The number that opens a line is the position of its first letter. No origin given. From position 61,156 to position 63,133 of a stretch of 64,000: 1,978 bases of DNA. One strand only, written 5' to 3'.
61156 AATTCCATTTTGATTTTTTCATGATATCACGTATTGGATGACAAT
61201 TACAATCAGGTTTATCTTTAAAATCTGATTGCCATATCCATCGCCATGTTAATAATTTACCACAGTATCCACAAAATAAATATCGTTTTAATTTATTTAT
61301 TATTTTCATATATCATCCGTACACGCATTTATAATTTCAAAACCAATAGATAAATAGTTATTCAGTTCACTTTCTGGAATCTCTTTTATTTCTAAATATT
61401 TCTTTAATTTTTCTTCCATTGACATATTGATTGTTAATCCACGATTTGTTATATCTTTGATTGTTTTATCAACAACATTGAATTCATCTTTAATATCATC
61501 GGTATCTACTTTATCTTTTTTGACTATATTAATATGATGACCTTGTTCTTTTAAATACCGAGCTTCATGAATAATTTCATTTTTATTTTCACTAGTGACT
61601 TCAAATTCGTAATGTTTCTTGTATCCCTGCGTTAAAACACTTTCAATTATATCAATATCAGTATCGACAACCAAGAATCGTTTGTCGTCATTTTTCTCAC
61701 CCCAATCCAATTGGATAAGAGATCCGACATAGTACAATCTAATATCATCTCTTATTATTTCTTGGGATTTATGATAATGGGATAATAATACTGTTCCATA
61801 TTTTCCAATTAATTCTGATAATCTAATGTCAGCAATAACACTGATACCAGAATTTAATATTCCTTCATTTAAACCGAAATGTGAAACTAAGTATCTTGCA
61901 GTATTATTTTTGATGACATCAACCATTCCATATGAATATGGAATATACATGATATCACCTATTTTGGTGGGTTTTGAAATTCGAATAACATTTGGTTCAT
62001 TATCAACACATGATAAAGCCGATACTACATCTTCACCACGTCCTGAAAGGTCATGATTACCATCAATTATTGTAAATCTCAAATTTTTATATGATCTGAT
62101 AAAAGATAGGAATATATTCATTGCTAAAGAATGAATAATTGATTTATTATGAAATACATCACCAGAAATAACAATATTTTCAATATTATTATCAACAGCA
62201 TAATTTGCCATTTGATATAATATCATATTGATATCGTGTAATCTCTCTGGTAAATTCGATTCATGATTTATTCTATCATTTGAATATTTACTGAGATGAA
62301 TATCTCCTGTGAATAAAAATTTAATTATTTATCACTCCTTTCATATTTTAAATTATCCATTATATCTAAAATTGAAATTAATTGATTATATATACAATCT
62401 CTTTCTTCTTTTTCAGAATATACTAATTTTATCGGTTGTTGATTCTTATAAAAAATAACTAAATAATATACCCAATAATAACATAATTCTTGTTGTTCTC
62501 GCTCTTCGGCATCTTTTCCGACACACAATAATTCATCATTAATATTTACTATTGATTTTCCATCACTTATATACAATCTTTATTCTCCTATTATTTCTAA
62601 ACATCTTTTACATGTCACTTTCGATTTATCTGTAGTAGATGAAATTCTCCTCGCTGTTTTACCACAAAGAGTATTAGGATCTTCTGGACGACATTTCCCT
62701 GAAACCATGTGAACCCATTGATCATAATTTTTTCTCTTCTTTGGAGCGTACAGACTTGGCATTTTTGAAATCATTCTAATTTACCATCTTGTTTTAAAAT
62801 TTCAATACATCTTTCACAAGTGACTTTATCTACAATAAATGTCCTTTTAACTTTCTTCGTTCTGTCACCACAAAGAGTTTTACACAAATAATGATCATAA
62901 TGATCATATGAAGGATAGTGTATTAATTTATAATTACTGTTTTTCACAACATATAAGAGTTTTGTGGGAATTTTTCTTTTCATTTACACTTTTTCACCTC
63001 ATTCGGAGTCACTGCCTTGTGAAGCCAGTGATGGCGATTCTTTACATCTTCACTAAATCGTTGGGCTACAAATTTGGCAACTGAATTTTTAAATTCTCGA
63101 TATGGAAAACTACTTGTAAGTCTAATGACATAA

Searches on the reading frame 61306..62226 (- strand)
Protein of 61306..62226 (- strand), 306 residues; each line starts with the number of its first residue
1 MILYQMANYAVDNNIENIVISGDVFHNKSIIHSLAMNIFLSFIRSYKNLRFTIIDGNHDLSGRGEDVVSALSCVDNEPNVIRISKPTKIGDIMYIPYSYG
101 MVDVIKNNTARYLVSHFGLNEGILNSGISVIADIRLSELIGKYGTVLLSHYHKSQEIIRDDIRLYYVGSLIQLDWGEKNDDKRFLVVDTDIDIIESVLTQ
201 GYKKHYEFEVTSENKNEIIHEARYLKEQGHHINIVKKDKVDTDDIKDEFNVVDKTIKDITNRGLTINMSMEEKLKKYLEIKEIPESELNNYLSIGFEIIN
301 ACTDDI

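Call 23: search_protein_families(library=pfam, proteins=[window:61306-62226:-], max_evalue=0.001)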
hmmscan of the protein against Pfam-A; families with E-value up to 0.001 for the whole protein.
window:61306-62226:- (306 aa): 0 families

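Call 68: find_encoding_contigs(protein=window:61306-62226:-, flank=10000, max_places=4)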
Protein window:61306-62226:- (306 aa): no gene with exactly this product is on record in the collection.

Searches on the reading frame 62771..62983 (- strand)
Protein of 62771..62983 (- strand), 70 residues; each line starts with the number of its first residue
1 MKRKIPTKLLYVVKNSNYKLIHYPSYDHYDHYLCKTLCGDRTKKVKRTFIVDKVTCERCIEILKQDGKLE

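Call 70: find_encoding_contigs(protein=window:62771-62983:-, flank=10000, max_places=4)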
Protein window:62771-62983:- (70 aa): 3 contigs read that carry it; 2 places shown.
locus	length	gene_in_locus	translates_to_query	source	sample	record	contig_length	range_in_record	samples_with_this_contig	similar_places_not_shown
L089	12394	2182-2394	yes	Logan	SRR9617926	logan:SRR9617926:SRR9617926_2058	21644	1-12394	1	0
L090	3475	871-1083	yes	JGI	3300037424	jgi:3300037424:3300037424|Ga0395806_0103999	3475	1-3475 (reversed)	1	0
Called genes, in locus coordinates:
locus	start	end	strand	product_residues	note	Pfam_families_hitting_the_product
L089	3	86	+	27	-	?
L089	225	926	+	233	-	-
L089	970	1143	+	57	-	-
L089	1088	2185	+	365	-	PF09414:RNA_ligase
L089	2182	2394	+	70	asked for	-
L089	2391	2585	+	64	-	-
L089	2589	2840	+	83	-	-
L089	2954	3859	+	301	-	-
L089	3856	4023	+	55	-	-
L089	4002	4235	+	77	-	-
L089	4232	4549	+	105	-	-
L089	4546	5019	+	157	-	-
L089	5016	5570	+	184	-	PF13274:SocA_Panacea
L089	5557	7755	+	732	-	PF02463:SMC_N (faint), PF13476:AAA_23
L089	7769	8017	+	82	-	-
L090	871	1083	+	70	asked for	-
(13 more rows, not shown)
